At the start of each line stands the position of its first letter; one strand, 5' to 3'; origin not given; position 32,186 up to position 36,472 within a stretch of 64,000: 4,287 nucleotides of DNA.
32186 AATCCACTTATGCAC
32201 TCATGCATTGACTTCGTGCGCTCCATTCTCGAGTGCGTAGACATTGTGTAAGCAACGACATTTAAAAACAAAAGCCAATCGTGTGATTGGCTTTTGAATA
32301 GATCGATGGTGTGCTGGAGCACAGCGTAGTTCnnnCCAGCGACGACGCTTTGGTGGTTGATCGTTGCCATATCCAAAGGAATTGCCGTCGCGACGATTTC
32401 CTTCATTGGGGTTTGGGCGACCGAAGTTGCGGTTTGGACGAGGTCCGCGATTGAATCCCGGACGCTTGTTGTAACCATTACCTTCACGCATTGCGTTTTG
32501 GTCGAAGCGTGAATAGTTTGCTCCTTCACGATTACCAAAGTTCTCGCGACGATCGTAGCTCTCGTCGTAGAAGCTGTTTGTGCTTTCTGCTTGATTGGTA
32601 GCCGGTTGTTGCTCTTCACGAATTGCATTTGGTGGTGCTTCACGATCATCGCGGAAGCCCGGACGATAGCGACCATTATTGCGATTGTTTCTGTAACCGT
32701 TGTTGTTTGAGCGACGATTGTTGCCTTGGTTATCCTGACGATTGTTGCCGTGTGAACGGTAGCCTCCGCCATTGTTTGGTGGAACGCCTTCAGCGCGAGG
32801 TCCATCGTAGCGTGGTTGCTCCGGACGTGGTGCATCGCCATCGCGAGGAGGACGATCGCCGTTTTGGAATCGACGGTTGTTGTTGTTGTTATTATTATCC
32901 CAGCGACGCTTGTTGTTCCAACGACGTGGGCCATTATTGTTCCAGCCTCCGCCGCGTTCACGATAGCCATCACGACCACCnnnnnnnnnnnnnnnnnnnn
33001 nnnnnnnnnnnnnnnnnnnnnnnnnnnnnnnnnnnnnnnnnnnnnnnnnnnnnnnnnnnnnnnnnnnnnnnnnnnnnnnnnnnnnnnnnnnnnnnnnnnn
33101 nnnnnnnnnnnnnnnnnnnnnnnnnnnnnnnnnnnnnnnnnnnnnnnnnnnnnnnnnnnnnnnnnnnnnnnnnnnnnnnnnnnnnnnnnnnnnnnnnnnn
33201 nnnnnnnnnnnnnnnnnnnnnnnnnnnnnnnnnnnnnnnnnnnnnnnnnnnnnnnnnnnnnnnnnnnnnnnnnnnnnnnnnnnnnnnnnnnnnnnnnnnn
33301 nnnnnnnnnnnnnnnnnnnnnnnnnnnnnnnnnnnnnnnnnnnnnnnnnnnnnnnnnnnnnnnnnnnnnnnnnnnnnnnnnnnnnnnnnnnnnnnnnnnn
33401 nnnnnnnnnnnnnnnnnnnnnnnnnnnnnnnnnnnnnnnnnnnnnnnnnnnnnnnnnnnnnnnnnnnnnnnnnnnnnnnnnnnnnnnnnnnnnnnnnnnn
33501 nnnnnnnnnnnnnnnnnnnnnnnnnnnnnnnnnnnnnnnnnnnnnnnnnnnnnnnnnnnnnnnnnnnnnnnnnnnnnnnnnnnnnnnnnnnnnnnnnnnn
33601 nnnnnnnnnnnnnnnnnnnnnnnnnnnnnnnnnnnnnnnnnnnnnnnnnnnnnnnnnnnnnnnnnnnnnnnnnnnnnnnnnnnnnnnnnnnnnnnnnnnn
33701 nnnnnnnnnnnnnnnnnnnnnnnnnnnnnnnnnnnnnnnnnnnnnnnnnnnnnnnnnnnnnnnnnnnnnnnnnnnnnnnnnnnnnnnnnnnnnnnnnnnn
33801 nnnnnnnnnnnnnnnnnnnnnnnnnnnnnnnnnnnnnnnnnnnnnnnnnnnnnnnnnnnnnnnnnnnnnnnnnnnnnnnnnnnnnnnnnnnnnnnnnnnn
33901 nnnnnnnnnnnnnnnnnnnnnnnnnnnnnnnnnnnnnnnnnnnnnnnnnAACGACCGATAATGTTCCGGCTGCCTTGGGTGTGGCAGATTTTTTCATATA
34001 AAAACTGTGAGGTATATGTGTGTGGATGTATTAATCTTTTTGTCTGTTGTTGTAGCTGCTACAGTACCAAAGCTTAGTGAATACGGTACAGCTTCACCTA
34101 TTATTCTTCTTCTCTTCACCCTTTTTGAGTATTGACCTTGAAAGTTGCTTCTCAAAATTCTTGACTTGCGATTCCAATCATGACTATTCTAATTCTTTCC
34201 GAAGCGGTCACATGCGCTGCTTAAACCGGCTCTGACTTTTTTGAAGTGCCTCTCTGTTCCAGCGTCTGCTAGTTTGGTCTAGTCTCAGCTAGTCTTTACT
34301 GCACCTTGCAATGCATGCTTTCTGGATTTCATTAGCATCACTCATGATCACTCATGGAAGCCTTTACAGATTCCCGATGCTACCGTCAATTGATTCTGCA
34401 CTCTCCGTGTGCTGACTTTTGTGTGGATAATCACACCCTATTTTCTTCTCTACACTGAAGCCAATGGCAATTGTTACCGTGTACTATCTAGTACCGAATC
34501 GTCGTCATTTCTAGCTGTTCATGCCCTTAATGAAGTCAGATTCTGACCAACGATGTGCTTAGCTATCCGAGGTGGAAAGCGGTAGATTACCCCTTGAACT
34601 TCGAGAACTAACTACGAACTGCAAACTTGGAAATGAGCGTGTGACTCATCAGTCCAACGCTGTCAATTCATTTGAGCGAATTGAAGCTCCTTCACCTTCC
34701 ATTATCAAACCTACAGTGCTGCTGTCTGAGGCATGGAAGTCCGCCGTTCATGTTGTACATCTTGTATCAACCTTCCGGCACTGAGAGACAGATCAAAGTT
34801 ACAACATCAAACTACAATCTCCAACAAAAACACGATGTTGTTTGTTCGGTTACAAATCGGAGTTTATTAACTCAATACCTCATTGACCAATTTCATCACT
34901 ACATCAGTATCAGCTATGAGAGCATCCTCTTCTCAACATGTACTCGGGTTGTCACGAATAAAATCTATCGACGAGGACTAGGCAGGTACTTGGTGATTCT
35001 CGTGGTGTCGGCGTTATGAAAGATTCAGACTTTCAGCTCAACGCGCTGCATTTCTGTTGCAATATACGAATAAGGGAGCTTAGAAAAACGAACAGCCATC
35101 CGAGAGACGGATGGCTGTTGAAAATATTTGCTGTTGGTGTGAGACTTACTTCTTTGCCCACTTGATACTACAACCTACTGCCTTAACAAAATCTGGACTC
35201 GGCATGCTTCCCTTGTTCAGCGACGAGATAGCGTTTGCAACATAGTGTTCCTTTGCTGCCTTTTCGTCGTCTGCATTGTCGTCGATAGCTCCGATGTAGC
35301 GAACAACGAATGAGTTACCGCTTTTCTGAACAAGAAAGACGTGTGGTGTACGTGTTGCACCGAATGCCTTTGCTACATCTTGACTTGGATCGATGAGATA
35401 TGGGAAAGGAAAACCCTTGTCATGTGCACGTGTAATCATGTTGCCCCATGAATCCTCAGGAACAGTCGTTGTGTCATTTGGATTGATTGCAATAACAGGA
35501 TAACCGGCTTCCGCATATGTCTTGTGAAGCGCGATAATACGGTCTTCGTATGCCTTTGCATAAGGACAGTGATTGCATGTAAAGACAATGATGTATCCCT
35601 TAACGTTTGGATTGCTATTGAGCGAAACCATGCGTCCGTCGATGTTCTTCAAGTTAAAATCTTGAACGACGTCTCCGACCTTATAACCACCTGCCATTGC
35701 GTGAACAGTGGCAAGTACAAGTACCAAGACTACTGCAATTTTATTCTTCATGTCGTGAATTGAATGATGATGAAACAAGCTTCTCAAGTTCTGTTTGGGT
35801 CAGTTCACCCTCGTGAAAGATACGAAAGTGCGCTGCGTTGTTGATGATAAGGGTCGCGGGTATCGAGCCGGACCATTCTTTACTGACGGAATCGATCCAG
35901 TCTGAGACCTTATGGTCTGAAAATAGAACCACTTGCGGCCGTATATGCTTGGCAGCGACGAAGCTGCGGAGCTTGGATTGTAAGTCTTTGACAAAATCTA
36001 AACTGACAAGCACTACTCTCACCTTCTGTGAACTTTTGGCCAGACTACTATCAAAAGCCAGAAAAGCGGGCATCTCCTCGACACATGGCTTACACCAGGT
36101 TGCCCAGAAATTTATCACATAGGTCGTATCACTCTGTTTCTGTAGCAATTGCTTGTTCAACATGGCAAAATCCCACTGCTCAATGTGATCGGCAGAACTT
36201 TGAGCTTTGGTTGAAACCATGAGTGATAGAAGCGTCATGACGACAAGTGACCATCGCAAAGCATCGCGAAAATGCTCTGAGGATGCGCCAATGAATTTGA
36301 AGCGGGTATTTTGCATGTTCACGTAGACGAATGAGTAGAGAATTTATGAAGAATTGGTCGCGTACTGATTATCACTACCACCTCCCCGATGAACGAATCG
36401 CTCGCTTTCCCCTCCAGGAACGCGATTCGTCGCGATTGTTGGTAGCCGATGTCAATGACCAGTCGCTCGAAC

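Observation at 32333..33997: RsmI rRNA methyltransferase fused to a roughly 320-aa acidic then RG/N/Y-rich intrinsically disordered tail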

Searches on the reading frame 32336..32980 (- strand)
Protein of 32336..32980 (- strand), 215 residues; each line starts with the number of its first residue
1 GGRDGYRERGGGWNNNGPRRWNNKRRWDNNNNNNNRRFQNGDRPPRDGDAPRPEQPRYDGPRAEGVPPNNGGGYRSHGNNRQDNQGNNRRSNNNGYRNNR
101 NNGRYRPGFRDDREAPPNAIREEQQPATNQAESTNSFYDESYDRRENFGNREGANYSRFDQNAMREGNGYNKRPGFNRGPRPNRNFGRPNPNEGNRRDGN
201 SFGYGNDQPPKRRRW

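Call 38: search_protein_representatives(protein=window:32336-32980:-)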
Query: 215 residues. Proteins with E-value up to 0.001 (for the whole library): 1; up to 1e-10: 1; up to 1e-30: 1. The best 1 are listed.
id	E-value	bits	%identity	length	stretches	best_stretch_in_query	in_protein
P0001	2.8e-128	443.5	100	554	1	1-215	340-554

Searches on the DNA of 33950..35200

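Call 55: search_rna_families(source=window, start=33950, end=35200, threshold=evalue, max_evalue=1)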
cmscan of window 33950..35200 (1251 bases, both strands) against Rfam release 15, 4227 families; matches with E-value up to 1: 0.
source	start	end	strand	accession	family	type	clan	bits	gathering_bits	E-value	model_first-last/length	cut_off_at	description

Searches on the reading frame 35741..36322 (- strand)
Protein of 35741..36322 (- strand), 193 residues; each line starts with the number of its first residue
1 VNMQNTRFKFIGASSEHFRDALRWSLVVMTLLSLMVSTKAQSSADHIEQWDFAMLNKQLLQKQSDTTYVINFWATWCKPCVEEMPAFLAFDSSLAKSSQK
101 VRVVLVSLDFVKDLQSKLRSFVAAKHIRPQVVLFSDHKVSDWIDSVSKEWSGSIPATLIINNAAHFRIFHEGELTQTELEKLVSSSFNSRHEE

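Call 56: search_protein_families(library=pfam, proteins=[window:35741-36322:-], max_evalue=0.000001)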
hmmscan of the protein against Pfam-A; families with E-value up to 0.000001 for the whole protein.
window:35741-36322:- (193 aa): 3 families
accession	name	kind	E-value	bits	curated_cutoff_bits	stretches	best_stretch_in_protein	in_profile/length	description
PF00578.27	AhpC-TSA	-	1.5e-10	41.5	26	1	60-162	20-117/124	AhpC/TSA family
PF08534.16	Redoxin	-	8.1e-08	32.6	26.6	1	57-142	20-98/148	Redoxin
PF13905.12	Thioredoxin_8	-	4.6e-07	30.5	27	1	67-122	3-54/94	Thioredoxin-like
